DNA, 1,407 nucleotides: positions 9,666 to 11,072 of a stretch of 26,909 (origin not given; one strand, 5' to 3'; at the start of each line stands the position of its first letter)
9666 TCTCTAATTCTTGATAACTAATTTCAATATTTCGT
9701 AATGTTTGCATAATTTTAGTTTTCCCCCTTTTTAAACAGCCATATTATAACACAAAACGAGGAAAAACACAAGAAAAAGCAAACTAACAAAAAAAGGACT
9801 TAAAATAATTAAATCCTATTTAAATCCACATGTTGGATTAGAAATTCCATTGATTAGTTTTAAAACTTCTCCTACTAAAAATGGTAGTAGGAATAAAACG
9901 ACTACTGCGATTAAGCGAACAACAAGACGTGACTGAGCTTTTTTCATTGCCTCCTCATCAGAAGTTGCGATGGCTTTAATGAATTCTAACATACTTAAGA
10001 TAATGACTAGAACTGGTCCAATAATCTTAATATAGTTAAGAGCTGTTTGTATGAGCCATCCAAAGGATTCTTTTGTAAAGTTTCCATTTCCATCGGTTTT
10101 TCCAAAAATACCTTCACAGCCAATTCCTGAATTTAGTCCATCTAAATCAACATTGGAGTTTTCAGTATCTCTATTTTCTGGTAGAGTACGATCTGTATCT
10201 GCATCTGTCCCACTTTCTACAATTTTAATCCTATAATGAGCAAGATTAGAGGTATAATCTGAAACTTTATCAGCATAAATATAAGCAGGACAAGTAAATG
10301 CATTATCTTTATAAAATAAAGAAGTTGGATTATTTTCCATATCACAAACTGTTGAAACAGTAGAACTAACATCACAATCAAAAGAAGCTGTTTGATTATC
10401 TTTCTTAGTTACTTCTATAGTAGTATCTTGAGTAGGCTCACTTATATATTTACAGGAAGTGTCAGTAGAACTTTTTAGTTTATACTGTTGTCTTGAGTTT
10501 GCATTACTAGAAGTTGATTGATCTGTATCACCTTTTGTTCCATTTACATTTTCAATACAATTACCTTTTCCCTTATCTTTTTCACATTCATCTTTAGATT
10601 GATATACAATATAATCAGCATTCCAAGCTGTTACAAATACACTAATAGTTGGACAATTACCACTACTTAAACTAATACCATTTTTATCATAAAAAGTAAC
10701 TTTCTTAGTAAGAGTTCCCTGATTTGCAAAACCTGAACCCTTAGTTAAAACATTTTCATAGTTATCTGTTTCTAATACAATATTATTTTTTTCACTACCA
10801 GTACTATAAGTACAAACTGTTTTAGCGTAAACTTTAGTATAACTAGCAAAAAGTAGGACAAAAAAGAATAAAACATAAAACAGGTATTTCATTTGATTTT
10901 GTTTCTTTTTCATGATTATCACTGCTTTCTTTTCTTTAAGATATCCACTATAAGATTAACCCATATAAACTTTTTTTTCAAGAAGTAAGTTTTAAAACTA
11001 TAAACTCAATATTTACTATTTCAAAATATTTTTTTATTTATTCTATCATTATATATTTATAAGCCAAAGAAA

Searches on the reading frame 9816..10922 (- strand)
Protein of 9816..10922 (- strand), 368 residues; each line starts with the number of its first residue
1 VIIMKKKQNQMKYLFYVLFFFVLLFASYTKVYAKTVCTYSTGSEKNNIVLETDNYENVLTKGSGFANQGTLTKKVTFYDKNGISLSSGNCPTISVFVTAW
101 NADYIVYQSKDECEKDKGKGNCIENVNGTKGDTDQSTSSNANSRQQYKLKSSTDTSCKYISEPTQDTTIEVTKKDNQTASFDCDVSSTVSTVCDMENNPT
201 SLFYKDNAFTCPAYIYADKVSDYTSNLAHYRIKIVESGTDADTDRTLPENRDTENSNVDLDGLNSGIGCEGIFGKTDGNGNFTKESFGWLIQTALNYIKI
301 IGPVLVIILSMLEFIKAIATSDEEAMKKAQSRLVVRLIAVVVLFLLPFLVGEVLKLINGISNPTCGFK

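Call 5: search_protein_families(library=pfam, proteins=[window:9816-10922:-], max_evalue=1)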
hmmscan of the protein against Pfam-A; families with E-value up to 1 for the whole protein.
window:9816-10922:- (368 aa): 2 families
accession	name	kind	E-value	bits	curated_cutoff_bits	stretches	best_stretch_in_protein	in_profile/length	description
PF18895.5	T4SS_pilin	-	4.6e-05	23.9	26.6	1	289-351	7-69/71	Type IV secretion system pilin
PF00001.26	7tm_1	-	0.025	14.5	30.5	1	295-360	157-228/260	7 transmembrane receptor (rhodopsin family)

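Call 6: search_protein_families(library=ncbifam, proteins=[window:9816-10922:-], max_evalue=1)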
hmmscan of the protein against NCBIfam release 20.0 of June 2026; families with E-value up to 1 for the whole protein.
window:9816-10922:- (368 aa): 2 families
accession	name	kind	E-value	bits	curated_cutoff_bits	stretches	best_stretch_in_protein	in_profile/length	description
NF045848.1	MMCAP2_0566_fam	domain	0.0055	16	90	1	283-358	45-121/322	MMCAP2_0566 family conjugal transfer protein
NF045849.1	ICE_MMCAP2_0565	equivalog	0.45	10.2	40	1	291-354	13-77/80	Mbov_0395 family pilin-like conjugal transfer protein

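Call 26: predict_structure(protein=window:9816-10922:-)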
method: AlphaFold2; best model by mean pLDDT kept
length: 368 residues; sequences in the alignment: 1
mean_pLDDT: 42.4   pTM: 0.33
mean pLDDT of the five models: 42.4, 39.1, 38.7, 37.9, 36.2
residues with pLDDT >= 90: 0; 70-90: 58; 50-70: 38; < 50: 272
segments of 3 or more residues with pLDDT < 50: 1-5, 27-113, 116-282, 285-287, 359-368
pLDDT, mean of each block of 10 residues (from residue 1): 51 69 56 35 34 32 27 36 34 28 34 46 37 31 25 25 27 30 27 29 27 29 29 30 29 30 30 40 51 62 80 83 84 85 77 57 30
secondary structure, 60 per line:
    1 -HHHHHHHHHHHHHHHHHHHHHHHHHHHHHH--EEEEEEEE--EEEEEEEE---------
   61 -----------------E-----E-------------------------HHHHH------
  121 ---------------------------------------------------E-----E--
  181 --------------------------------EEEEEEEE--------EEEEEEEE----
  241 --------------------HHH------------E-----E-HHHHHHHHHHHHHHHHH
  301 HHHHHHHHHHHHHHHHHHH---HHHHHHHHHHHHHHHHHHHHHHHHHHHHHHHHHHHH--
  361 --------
elements in order: H2-31 E34-41 E44-51 H110-114 E213-220 E229-236 H284-319 H323-358

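Call 30: find_encoding_contigs(protein=window:9816-10922:-, flank=10000, max_places=4)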
Protein window:9816-10922:- (368 aa): no gene with exactly this product is on record in the collection.
